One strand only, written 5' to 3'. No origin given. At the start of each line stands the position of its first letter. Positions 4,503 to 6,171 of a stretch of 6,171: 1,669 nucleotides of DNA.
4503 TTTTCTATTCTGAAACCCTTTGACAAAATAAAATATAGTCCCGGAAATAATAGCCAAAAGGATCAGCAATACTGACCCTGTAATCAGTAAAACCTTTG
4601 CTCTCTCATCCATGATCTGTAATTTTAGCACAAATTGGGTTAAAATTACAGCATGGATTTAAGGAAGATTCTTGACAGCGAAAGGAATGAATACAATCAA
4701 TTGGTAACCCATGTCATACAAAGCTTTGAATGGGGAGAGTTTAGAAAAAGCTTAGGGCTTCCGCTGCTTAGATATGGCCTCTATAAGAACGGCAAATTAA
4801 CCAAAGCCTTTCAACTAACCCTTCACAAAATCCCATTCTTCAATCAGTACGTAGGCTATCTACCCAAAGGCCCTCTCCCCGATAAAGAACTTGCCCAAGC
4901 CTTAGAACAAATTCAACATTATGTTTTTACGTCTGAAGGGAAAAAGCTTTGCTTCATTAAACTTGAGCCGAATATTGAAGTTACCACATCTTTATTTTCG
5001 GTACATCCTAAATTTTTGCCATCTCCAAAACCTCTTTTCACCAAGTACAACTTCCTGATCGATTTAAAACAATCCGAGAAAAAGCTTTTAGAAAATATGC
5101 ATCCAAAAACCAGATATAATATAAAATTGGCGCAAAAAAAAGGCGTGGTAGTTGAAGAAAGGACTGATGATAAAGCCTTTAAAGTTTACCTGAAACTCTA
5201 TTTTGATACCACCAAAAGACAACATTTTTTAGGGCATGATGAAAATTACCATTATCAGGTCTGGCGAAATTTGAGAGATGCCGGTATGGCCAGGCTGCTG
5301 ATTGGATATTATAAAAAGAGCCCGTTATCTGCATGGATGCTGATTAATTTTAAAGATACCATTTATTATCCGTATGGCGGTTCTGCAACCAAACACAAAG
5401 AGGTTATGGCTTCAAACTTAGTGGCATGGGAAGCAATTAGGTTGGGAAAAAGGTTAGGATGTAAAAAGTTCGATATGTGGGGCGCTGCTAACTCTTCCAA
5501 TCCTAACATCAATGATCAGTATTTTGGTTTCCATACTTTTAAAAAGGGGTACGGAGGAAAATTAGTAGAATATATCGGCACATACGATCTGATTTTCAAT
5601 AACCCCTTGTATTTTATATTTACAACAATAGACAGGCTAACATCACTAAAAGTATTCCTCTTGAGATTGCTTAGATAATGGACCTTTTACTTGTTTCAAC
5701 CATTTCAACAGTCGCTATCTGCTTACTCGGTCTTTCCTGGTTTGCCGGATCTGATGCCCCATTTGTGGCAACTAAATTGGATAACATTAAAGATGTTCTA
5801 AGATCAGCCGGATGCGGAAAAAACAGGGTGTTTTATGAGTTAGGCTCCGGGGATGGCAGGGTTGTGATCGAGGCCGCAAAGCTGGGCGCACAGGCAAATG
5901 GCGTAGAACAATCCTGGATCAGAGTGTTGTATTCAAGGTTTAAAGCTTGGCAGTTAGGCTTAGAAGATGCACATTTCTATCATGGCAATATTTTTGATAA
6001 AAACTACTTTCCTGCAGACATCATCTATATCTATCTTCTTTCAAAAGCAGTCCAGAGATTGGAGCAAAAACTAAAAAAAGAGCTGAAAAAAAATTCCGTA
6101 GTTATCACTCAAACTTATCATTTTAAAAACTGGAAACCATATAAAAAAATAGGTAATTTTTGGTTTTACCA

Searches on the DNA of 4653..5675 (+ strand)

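Call 65: search_rna_families(sources=[L040, L112, L195, L201, L157, L166, L172, L119, L089], threshold=gathering, show_alignments=0)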
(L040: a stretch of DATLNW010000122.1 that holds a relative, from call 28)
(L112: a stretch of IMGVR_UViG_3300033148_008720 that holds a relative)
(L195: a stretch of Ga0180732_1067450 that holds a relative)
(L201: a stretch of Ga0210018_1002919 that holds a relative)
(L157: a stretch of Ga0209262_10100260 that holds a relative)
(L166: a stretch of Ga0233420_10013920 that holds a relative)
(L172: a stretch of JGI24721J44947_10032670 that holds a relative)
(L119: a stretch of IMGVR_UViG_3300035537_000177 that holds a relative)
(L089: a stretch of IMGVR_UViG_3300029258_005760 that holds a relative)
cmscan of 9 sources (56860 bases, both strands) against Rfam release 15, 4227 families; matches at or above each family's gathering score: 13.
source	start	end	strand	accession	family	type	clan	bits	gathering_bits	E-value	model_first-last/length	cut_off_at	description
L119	1182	1416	+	RF00028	Intron_gpI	Intron;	-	86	50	1.5e-20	1-253/253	no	Group I catalytic intron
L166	1116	1188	+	RF00005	tRNA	Gene; tRNA;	CL00001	74.8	29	1.3e-14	1-71/71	no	tRNA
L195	704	774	+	RF00005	tRNA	Gene; tRNA;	CL00001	73.2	29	3.6e-14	1-71/71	no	tRNA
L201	74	147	+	RF00005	tRNA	Gene; tRNA;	CL00001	73.2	29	3.7e-14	1-71/71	no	tRNA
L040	2392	2464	+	RF00005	tRNA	Gene; tRNA;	CL00001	70.3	29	2.3e-13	1-71/71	no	tRNA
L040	843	915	-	RF00005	tRNA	Gene; tRNA;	CL00001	69.7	29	3.4e-13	1-71/71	no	tRNA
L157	233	303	+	RF00005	tRNA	Gene; tRNA;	CL00001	64.7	29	8e-12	1-71/71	no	tRNA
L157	946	1019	+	RF00005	tRNA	Gene; tRNA;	CL00001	64.1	29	1.2e-11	1-71/71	no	tRNA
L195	542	613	+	RF00005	tRNA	Gene; tRNA;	CL00001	62.5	29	3.1e-11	1-71/71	no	tRNA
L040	1332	1418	-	RF00005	tRNA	Gene; tRNA;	CL00001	58.7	29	3.5e-10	1-71/71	no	tRNA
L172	4782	4868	+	RF00005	tRNA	Gene; tRNA;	CL00001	56.9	29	1.1e-09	1-71/71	no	tRNA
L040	2470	2554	+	RF00005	tRNA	Gene; tRNA;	CL00001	52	29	2.6e-08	1-71/71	no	tRNA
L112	2239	2330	+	RF00005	tRNA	Gene; tRNA;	CL00001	50.2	29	7.9e-08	1-71/71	no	tRNA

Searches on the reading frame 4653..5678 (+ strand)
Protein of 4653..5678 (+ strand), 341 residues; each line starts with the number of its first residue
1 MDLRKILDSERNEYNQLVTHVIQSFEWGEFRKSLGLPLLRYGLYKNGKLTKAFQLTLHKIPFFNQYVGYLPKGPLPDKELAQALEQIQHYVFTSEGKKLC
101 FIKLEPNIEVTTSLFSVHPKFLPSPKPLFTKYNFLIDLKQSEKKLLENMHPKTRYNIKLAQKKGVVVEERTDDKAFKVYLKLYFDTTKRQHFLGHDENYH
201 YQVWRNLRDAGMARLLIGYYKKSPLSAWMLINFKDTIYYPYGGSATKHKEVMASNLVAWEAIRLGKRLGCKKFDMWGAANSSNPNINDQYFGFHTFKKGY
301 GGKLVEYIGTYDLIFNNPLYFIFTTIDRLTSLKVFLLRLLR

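Call 10: find_encoding_contigs(protein=window:4653-5678:+, flank=10000, max_places=6)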
Protein window:4653-5678:+ (341 aa): no gene with exactly this product is on record in the collection.

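Call 11: search_protein_families(library=pfam, proteins=[window:4653-5678:+], max_evalue=0.1)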
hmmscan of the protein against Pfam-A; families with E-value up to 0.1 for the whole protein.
window:4653-5678:+ (341 aa): 2 families
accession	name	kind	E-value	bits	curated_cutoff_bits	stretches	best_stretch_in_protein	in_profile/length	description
PF02388.22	FemAB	-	3.2e-29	102.4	24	3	221-327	304-405/406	FemAB family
PF13480.13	Acetyltransf_6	-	3e-10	40.9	22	1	154-279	8-138/143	Acetyltransferase (GNAT) domain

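Call 28: find_related_loci(query=A2, collection=genome_contigs, flank=10000)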
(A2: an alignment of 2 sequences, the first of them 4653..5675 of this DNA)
Query A2 (341 aa) in genome_contigs; peptide patterns used: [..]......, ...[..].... (x = any residue, [..] = any of these).
201 stretches matched a pattern; 153 encode a relative of the query (tblastn E <= 1e-3); the best 80 are kept; 80 distinct loci.
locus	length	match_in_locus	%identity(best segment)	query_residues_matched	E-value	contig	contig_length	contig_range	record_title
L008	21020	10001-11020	66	1-340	2e-151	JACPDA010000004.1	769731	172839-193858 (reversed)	MAG: Candidatus Daviesbacteria bacterium isolate NC_groundwater_297_Ag_B-0.1um_41_14 S7_GD2017_3_B1_scaffold_1, whole ge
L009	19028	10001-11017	66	1-340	2e-149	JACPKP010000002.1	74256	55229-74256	MAG: Candidatus Daviesbacteria bacterium isolate NC_groundwater_498_Ag_S-0.1um_40_17 S35_SO-1_scaffold_83358, whole geno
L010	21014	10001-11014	65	1-340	3e-145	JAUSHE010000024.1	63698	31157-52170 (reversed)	MAG: Candidatus Daviesbacteria bacterium isolate E14_metabat.bin.170_sub E14_k141_293807, whole genome shotgun sequence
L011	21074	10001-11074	60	1-340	4e-145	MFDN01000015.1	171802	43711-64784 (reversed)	MAG: Candidatus Daviesbacteria bacterium RIFCSPLOWO2_01_FULL_39_23 rifcsplowo2_01_scaffold_71, whole genome shotgun sequ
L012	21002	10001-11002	67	1-341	5e-145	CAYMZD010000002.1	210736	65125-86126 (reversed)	MAG TPA_asm: uncultured Gammaproteobacteria bacterium isolate binchicken_co110_145 genome assembly, contig: NODE_145_len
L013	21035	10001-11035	64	1-340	7e-145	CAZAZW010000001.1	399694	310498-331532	MAG TPA_asm: uncultured Gammaproteobacteria bacterium isolate SRP090828_co2_161 genome assembly, contig: NODE_2_length_3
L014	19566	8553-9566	66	1-341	1e-144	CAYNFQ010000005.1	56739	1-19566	MAG TPA_asm: uncultured Gammaproteobacteria bacterium isolate binchicken_co110_279 genome assembly, contig: NODE_1373_le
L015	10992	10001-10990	65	1-337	3e-144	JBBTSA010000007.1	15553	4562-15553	MAG: Patescibacteria group bacterium isolate H51-bin048_1 H51_bin048_1_000000000007, whole genome shotgun sequence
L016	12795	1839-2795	65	1-330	7e-144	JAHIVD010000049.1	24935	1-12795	MAG: Patescibacteria group bacterium isolate MM_PC_MetaG.mb.55 MM_PC_MetaG.mb.55_k141_996428, whole genome shotgun seque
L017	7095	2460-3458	64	1-340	2e-143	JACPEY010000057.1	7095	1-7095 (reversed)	MAG: Candidatus Daviesbacteria bacterium isolate NC_groundwater_347_Ag_B-0.1um_39_21 GD18-4_B1_scaffold_1075742, whole g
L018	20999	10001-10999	64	1-340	2e-143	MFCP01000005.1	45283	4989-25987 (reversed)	MAG: Candidatus Daviesbacteria bacterium RIFCSPHIGHO2_01_FULL_40_11 rifcsphigho2_01_scaffold_1213, whole genome shotgun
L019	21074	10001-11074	62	1-340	2e-142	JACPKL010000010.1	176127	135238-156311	MAG: Candidatus Daviesbacteria bacterium isolate NC_groundwater_493_Ag_S-0.1um_36_17 S35_SO-1_scaffold_425031, whole gen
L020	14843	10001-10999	65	1-340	2e-141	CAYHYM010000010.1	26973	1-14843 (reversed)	MAG TPA_asm: uncultured Gammaproteobacteria bacterium isolate ERP119705_co17_338 genome assembly, contig: NODE_1971_leng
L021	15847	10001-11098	61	1-340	3e-141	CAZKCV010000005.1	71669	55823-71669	MAG TPA_asm: uncultured Gammaproteobacteria bacterium isolate binchicken_co251_142 genome assembly, contig: NODE_536_len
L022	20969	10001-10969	66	1-330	3e-141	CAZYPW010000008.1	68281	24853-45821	MAG TPA_asm: uncultured Gammaproteobacteria bacterium isolate binchicken_co38_269 genome assembly, contig: NODE_988_leng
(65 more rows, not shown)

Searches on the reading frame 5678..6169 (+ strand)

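Call 11: search_protein_families(library=pfam, proteins=[window:5678-6169:+], max_evalue=0.1)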
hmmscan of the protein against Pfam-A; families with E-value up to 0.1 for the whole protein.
window:5678-6169:+ (164 aa): 3 families
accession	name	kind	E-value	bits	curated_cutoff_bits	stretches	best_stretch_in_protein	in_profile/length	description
PF13847.12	Methyltransf_31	-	1.1e-07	32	27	1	48-148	3-113/145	Methyltransferase domain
PF08123.19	DOT1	-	0.00079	19.5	23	1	30-77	24-73/205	Histone methylation protein DOT1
PF13649.12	Methyltransf_25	-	0.047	14.8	27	1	54-118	3-70/97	Methyltransferase domain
